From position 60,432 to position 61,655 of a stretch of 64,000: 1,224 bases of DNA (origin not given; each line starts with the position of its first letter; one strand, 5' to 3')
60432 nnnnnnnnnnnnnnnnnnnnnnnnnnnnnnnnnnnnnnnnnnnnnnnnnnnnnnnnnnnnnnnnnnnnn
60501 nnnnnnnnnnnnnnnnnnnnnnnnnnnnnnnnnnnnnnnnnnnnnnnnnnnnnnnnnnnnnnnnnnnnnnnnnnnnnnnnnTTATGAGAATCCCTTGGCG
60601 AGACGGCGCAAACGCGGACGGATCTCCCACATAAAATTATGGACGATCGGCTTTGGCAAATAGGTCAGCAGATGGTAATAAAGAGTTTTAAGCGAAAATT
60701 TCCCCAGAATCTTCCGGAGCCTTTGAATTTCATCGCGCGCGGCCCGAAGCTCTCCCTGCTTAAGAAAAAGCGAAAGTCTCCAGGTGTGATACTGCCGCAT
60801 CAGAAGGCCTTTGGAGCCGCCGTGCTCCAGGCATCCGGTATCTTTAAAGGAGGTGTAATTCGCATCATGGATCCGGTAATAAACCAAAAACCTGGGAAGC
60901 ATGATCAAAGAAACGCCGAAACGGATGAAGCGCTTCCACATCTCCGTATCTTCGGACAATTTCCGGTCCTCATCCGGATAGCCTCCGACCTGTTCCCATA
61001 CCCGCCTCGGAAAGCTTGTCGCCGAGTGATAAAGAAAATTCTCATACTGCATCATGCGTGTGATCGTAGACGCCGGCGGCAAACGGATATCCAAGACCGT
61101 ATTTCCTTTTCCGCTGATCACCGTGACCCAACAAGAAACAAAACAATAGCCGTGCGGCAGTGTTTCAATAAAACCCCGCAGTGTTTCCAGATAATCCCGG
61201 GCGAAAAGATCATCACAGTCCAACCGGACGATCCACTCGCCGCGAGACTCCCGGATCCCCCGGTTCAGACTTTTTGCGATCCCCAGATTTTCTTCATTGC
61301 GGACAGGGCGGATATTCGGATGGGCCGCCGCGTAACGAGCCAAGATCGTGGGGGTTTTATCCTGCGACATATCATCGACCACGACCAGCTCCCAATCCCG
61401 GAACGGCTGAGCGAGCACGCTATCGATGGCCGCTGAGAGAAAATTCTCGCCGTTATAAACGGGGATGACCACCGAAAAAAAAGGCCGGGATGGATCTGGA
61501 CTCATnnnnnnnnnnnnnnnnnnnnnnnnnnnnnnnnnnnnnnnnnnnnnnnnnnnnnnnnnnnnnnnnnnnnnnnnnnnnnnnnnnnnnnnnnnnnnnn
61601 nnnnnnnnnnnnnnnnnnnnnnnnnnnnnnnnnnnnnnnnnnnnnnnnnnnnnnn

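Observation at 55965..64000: Surface-protein gene directly followed by a GT2 / sugar-epimerase / GT2 / C-methyltransferase cluster: possible dedicated protein-glycosylation or branched-sugar glycan locus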

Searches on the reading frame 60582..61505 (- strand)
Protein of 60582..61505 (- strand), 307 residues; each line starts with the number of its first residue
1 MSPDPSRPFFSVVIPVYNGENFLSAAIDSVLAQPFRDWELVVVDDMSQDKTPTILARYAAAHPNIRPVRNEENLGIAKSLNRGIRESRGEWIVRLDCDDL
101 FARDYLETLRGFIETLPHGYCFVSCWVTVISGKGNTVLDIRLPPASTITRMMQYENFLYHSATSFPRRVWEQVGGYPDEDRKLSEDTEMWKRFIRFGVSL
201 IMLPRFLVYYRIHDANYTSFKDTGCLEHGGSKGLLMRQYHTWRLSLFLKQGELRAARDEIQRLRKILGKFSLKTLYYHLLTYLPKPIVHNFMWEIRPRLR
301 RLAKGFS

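Call 8: search_protein_families(library=pfam, proteins=[window:60582-61505:-], max_evalue=0.01)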
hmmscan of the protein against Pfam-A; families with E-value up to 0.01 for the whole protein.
window:60582-61505:- (307 aa): 6 families
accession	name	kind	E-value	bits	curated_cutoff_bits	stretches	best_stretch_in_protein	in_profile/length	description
PF00535.33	Glycos_transf_2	-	6.6e-34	117.7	23.3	1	11-139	1-129/168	Glycosyl transferase family 2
PF13641.12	Glyco_tranf_2_3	-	1.3e-13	51.9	27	1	10-208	3-209/230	Glycosyltransferase like family 2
PF10111.15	Glyco_tranf_2_2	-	2e-10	41.1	27.3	1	11-220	1-225/276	Glycosyltransferase like family 2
PF13632.12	Glyco_trans_2_3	-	8.3e-08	32.7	27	1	91-293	1-170/198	Glycosyl transferase family group 2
PF13704.12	Glyco_tranf_2_4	-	0.00015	22.6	27.5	1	39-106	21-89/98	Glycosyl transferase family 2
PF13506.12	Glyco_transf_21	-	0.0034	17.3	21.7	1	80-220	22-162/174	Glycosyl transferase family 21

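Call 9: search_protein_families(library=ncbifam, proteins=[window:60582-61505:-], max_evalue=0.01)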
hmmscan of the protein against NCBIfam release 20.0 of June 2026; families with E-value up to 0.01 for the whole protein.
window:60582-61505:- (307 aa): 25 families
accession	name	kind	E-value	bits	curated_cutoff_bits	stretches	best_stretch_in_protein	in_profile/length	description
NF053739.1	GlytfEpsEBac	equivalog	1e-28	100.1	450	1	9-199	2-191/265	glycosyltransferase EpsE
NF047683.1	TeichurnBiosyTuaG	equivalog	1.2e-26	93.9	400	1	6-217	4-210/252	teichuronic acid biosynthesis protein TuaG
NF041875.1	EPS_EpsD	equivalog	1.5e-19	70.6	370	2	11-107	2-98/325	exopolysaccharide biosynthesis glycosyltransferase EpsD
NF007482.0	PRK10073.1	equivalog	1.6e-19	70.1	423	1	7-109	5-106/334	glycosyltransferase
TIGR03937.1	PgaC_IcaA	equivalog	1.7e-17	63.5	422.3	1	7-105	44-142/407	poly-beta-1,6-N-acetyl-D-glucosamine synthase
TIGR04283.1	glyco_like_mftF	equivalog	1.8e-16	60.4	182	1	11-205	2-180/221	TIGR04283 family arsenosugar biosynthesis glycosyltransferase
NF050050.1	ProtGlycPglI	equivalog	2e-15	57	500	1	8-123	2-115/306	GalNAc(5)-diNAcBac-PP-undecaprenol beta-1,3-glucosyltransferase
NF038302.1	EPS_HpsE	equivalog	4.8e-15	55.3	300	1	10-118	3-116/307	hormogonium polysaccharide biosynthesis glycosyltransferase HpsE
TIGR03965.1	mycofact_glyco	equivalog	2.8e-14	52.8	280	1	4-111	70-177/467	mycofactocin biosynthesis glycosyltransferase MftF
NF007453.0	PRK10018.1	equivalog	3.4e-12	46.6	382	1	7-116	5-114/280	colanic acid biosynthesis glycosyltransferase WcaA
TIGR04017.1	WcaA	equivalog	3.5e-12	46.5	495.75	1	6-115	3-112/279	colanic acid biosynthesis glycosyltransferase WcaA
NF041394.1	GtaseAglG_Halo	equivalog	4.2e-12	45.9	440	1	11-109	4-103/304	glucosyl-dolichyl phosphate glucuronosyltransferase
TIGR03111.1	glyc2_xrt_Gpos1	hypoth_equivalog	1.2e-11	44.1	363.95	1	8-118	49-161/439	TIGR03111 family XrtG-associated glycosyltransferase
NF038299.1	EPS_HpsN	equivalog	7.7e-09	34.9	425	1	9-108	2-101/317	hormogonium polysaccharide biosynthesis glycosyltransferase HpsN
NF047588.1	GlcsyltransPgfSStrep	equivalog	9e-08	31.7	500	1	11-125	4-119/308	glycosyltransferase PgfS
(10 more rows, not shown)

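Call 32: find_homologous_proteins(query=window:60582-61505:-, max_evalue=1e-40)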
Query window:60582-61505:- (307 aa): 39 proteins with E <= 1e-40 among 4006 candidates.
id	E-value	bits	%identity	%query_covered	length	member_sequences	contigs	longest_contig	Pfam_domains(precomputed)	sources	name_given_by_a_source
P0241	1.0e-210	717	100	100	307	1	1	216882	PF13632.13,PF10111.15,PF13506.14,PF13641.13,PF00535.33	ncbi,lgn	ncbi:MAG: glycosyltransferase family 2 protein [Candidatus Omnitrophota bacterium]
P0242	8.8e-137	474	68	100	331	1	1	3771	PF13632.13,PF10111.15,PF13641.13,PF00535.33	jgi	jgi:glycosyltransferase involved in cell wall biosynthesis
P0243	3.1e-134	465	66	96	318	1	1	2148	PF13632.13,PF10111.15,PF13506.14,PF13641.13,PF00535.33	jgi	jgi:glycosyltransferase involved in cell wall biosynthesis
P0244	8.0e-133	461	65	98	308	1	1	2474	PF10111.15,PF13506.14,PF13641.13,PF00535.33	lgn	-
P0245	2.4e-127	443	65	97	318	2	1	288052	PF10111.15,PF13641.13,PF00535.33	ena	-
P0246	8.5e-125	434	63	99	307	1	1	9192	PF13632.13,PF10111.15,PF13506.14,PF13641.13,PF00535.33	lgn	-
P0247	6.2e-124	431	64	97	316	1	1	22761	PF13632.13,PF10111.15,PF13641.13,PF00535.33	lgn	-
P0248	9.6e-102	359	54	97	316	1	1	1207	PF10111.15,PF13641.13,PF00535.33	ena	-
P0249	1.8e-99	351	54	97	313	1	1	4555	PF13632.13,PF10111.15,PF13506.14,PF13641.13,PF00535.33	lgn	-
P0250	4.7e-98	346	52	98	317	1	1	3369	PF13632.13,PF10111.15,PF00535.33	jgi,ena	-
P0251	6.1e-98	346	53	97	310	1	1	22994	PF10111.15,PF13641.13,PF00535.33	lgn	-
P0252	2.1e-95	338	52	98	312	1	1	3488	PF13632.13,PF10111.15,PF13641.13,PF00535.33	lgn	-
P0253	2.3e-95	338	52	98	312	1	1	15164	PF10111.15,PF13641.13,PF00535.33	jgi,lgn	-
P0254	4.2e-95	337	50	97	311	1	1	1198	PF10111.15,PF00535.33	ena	-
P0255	2.6e-94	334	51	98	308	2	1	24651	PF10111.15,PF13641.13,PF00535.33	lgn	-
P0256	2.8e-94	334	53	99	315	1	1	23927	PF13632.13,PF10111.15,PF13641.13,PF00535.33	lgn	-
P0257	2.8e-94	334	52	97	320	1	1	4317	PF10111.15,PF13641.13,PF00535.33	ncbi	-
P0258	1.4e-93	332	52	97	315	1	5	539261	PF10111.15,PF13641.13,PF00535.33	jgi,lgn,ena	-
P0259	3.1e-93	331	52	99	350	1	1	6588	PF10111.15,PF13641.13,PF00535.33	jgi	-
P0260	3.5e-93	330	52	98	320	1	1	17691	PF10111.15,PF13641.13,PF00535.33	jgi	-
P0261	6.5e-93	330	51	99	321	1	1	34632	PF13632.13,PF10111.15,PF13641.13,PF00535.33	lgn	-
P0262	4.1e-92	327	50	100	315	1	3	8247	PF10111.15,PF13641.13,PF00535.33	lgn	-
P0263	1.1e-91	325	51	99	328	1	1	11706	PF10111.15,PF13641.13,PF00535.33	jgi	-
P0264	2.5e-91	324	52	98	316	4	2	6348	PF13632.13,PF10111.15,PF13641.13,PF00535.33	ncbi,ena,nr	ncbi:MAG TPA: glycosyltransferase family 2 protein [bacterium]|nr:glycosyltransferase family 2 prote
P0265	3.3e-91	324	50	97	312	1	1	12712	PF10111.15,PF13641.13,PF00535.33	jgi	-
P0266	1.7e-89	318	50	98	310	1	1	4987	PF10111.15,PF13641.13,PF00535.33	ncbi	-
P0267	7.6e-89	316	47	98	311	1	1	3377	PF13632.13,PF10111.15,PF13506.14,PF13641.13,PF00535.33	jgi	jgi:glycosyltransferase involved in cell wall biosynthesis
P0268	1.9e-88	315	50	97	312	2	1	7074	PF13632.13,PF10111.15,PF13641.13,PF00535.33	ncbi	-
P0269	3.9e-87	311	48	97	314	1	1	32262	PF13632.13,PF10111.15,PF13641.13,PF00535.33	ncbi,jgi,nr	ncbi:MAG TPA: glycosyltransferase family 2 protein [Verrucomicrobiae bacterium]|nr:glycosyltransfera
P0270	3.1e-84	301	49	96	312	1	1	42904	PF13632.13,PF10111.15,PF13641.13,PF00535.33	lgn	-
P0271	1.2e-83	299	47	96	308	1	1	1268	PF13632.13,PF10111.15,PF00535.33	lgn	-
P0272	2.1e-82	295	47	99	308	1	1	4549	PF10111.15,PF13641.13,PF00535.33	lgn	-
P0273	2.2e-82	295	47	93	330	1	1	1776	PF10111.15,PF13641.13,PF00535.33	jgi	jgi:glycosyltransferase involved in cell wall biosynthesis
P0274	8.5e-79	283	45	97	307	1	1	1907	PF10111.15,PF13641.13,PF00535.33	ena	-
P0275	3.9e-78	281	46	100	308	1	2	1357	PF13641.13,PF00535.33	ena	-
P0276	5.2e-78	281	44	97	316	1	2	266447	PF10111.15,PF13641.13,PF00535.33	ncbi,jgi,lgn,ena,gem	-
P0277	9.5e-78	280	44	95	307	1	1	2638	PF10111.15,PF13641.13,PF00535.33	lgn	-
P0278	1.5e-71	259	59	64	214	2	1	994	PF10111.15,PF13641.13,PF00535.33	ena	-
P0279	1.4e-41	161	34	71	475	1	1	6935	PF10111.15,PF13641.13,PF00535.33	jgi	jgi:glycosyltransferase involved in cell wall biosynthesis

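Call 37: find_encoding_contigs(protein=P0245, flank=10000, max_places=2)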
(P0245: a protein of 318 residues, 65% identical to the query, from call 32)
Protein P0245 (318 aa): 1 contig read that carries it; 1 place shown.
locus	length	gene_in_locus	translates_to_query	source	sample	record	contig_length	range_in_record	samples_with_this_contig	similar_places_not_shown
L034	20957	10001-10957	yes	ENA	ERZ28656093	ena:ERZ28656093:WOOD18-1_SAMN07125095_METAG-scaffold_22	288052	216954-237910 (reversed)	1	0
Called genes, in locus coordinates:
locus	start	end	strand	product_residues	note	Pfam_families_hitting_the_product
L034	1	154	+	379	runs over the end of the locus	PF13439:Glyco_transf_4, PF13477:Glyco_trans_4_2 (weak), PF13579:Glyco_trans_4_4, PF20706:GT4-conflict (weak), PF00534:Glycos_transf_1, PF13692:Glyco_trans_1_4, PF13524:Glyco_trans_1_2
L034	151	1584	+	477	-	PF13727:CoA_binding_3, PF02397:Bac_transf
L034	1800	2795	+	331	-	PF00535:Glycos_transf_2 (weak)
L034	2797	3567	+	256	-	PF00483:NTP_transferase, PF12804:NTP_transf_3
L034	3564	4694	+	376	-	PF01073:3Beta_HSD (weak), PF01370:Epimerase, PF04321:RmlD_sub_bind (weak), PF16363:GDP_Man_Dehyd, PF02719:Polysacc_synt_2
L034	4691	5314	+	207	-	PF00908:dTDP_sugar_isom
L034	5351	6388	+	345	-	PF00535:Glycos_transf_2, PF13641:Glyco_tranf_2_3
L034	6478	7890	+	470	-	PF01488:Shikimate_DH (faint), PF01408:GFO_IDH_MocA (faint), PF03447:NAD_binding_3 (weak), PF21135:DRL_cat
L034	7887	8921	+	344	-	PF00535:Glycos_transf_2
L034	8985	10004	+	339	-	PF01073:3Beta_HSD, PF01370:Epimerase, PF02719:Polysacc_synt_2, PF04321:RmlD_sub_bind, PF08659:KR (weak), PF16363:GDP_Man_Dehyd, PF07993:NAD_binding_4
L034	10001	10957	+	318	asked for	PF13641:Glyco_tranf_2_3, PF00535:Glycos_transf_2, PF10111:Glyco_tranf_2_2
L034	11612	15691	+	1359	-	PF17957:Big_7 (faint), PF22842:Pel9A-like_beta_helix, PF13229:Beta_helix (weak), PF00041:fn3 (faint), PF16656:Pur_ac_phosph_N, PF25059:FN3_DSCAM-DSCAML_C (faint), PF16656:Pur_ac_phosph_N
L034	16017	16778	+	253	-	PF00072:Response_reg, PF00196:GerE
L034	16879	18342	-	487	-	PF00672:HAMP, PF07730:HisKA_3, PF02518:HATPase_c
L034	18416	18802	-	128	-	PF00072:Response_reg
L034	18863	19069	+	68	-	-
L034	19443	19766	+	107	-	PF01910:Thiamine_BP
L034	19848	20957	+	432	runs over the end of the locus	PF02558:ApbA (faint), PF03721:UDPG_MGDP_dh_N, PF00984:UDPG_MGDP_dh, PF03720:UDPG_MGDP_dh_C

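Call 38: find_encoding_contigs(protein=P0247, flank=10000, max_places=2)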
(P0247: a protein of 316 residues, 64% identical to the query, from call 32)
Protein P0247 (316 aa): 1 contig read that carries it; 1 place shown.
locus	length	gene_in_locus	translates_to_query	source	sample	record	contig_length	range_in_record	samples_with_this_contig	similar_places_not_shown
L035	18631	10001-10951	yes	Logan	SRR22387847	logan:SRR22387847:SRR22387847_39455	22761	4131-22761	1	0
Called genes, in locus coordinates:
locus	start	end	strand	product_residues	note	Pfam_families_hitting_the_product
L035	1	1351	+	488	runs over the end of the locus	PF13440:Polysacc_synt_3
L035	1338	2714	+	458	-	PF04932:Wzy_C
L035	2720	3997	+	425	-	PF13439:Glyco_transf_4 (faint), PF13579:Glyco_trans_4_4 (weak), PF20706:GT4-conflict, PF00534:Glycos_transf_1, PF13692:Glyco_trans_1_4, PF13524:Glyco_trans_1_2 (weak)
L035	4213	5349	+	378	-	PF13439:Glyco_transf_4, PF13579:Glyco_trans_4_4, PF20706:GT4-conflict (faint), PF00534:Glycos_transf_1, PF13692:Glyco_trans_1_4, PF13524:Glyco_trans_1_2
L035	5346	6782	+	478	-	PF13727:CoA_binding_3, PF02397:Bac_transf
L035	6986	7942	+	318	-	PF00535:Glycos_transf_2 (weak)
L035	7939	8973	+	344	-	PF00535:Glycos_transf_2, PF13641:Glyco_tranf_2_3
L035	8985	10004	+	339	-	PF01073:3Beta_HSD, PF01370:Epimerase, PF02719:Polysacc_synt_2, PF04321:RmlD_sub_bind, PF16363:GDP_Man_Dehyd, PF07993:NAD_binding_4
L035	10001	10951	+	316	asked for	PF00535:Glycos_transf_2, PF10111:Glyco_tranf_2_2, PF13641:Glyco_tranf_2_3, PF13632:Glyco_trans_2_3 (faint)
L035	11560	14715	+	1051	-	PF22842:Pel9A-like_beta_helix, PF13229:Beta_helix (faint), PF00041:fn3 (weak), PF16656:Pur_ac_phosph_N (weak), PF17957:Big_7 (faint), PF25059:FN3_DSCAM-DSCAML_C (faint), PF16656:Pur_ac_phosph_N, PF00041:fn3 (weak)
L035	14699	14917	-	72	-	-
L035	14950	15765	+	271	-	PF00072:Response_reg, PF00196:GerE, PF08281:Sigma70_r4_2 (weak)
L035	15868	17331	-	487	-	PF00672:HAMP, PF07730:HisKA_3, PF02518:HATPase_c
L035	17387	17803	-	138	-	PF00072:Response_reg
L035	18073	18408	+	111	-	-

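Call 47: search_protein_families(library=ncbifam, proteins=[L035:1338-2714:+], max_evalue=0.00001)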
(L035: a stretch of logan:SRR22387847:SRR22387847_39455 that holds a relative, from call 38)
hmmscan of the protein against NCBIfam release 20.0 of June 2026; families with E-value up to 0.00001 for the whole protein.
L035:1338-2714:+ (458 aa): 2 families
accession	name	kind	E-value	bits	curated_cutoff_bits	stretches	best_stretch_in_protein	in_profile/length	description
TIGR00947.1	2A73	equivalog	4.4e-18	65.5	366.4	1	73-329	30-310/425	IctB family putative bicarbonate transporter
TIGR03097.1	PEP_O_lig_1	hypoth_equivalog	1.4e-12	47.2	188.1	1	39-381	7-356/408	putative O-glycosylation ligase, exosortase A system-associated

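Call 51: find_encoding_contigs(protein=P0246, flank=10000, max_places=2)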
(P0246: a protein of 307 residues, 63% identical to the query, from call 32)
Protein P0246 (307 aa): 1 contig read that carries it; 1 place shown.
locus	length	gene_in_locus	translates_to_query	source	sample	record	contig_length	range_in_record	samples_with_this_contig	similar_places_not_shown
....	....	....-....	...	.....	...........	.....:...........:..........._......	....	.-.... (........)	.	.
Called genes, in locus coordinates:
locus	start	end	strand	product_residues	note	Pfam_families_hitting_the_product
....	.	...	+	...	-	?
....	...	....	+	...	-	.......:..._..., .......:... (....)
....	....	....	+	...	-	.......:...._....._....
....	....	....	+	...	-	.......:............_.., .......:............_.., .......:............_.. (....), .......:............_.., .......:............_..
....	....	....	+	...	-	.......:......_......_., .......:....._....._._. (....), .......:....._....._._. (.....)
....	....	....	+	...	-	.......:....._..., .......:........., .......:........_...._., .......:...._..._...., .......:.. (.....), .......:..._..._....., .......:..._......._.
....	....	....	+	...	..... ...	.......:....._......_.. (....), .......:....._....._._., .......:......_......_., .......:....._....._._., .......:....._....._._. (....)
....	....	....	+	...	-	?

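Call 52: find_encoding_contigs(protein=P0242, flank=10000, max_places=2)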
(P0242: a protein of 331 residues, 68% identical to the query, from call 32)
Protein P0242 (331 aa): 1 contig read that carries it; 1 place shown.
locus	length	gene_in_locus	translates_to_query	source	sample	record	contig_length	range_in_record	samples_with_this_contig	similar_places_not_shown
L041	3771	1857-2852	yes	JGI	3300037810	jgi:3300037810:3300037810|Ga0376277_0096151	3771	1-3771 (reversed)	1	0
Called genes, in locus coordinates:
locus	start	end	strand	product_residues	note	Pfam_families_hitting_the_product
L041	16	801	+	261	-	-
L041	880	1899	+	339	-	PF01073:3Beta_HSD, PF01370:Epimerase, PF02719:Polysacc_synt_2, PF04321:RmlD_sub_bind, PF16363:GDP_Man_Dehyd, PF07993:NAD_binding_4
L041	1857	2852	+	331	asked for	PF13641:Glyco_tranf_2_3, PF00535:Glycos_transf_2, PF10111:Glyco_tranf_2_2, PF13632:Glyco_trans_2_3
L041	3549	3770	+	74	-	?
